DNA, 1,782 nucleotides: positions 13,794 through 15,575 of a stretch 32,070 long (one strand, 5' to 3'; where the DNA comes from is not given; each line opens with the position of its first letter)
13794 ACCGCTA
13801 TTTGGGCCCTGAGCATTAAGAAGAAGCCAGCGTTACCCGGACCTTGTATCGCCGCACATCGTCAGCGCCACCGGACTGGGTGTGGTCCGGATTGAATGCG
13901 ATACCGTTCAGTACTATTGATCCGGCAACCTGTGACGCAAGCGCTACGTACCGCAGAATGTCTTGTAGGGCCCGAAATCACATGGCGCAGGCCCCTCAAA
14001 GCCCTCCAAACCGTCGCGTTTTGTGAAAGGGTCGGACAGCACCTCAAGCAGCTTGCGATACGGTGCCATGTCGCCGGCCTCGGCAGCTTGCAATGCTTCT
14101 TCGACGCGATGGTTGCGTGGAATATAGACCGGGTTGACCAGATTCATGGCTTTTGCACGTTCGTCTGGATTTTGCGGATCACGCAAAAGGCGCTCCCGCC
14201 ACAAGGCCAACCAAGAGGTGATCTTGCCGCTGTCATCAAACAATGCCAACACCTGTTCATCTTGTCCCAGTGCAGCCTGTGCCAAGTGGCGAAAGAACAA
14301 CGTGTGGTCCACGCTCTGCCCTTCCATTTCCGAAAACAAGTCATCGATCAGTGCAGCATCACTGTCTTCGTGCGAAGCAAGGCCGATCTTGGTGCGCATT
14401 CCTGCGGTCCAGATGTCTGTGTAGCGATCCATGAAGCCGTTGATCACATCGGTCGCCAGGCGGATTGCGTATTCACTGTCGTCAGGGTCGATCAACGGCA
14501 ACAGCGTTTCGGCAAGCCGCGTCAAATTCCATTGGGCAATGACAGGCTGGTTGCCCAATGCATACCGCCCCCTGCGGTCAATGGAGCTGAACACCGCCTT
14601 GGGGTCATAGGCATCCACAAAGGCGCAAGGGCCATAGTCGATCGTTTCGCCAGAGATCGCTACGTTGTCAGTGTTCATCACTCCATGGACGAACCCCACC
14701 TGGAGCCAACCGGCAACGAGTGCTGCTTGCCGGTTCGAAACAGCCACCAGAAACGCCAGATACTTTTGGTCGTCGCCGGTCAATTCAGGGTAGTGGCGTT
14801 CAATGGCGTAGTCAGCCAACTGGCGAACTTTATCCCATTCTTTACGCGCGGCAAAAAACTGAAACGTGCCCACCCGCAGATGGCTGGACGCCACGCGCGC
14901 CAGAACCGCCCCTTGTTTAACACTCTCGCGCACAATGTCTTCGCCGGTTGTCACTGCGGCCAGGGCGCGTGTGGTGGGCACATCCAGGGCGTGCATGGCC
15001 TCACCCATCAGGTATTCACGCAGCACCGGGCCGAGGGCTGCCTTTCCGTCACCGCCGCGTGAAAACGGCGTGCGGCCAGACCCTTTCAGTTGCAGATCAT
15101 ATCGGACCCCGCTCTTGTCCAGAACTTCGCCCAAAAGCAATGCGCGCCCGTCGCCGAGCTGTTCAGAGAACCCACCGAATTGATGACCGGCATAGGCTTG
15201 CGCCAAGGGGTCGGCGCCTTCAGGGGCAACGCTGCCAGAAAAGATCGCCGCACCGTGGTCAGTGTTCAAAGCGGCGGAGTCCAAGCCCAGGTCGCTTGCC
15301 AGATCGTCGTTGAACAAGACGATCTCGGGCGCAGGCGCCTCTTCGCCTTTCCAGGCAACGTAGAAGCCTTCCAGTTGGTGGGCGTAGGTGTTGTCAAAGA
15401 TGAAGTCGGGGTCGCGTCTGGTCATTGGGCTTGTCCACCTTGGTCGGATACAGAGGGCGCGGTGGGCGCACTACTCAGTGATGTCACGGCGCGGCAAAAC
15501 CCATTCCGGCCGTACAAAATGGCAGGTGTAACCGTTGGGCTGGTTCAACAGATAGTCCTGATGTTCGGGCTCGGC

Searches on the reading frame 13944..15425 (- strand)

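Call 24: search_protein_families(library=pfam, proteins=[window:13944-15425:-], max_evalue=0.001)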
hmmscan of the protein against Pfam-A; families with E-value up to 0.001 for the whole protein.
window:13944-15425:- (493 aa): 1 family
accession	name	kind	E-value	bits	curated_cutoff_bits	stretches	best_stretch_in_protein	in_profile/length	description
PF02696.19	SelO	-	1.9e-118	396.7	22.8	1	11-462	8-464/466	Protein adenylyltransferase SelO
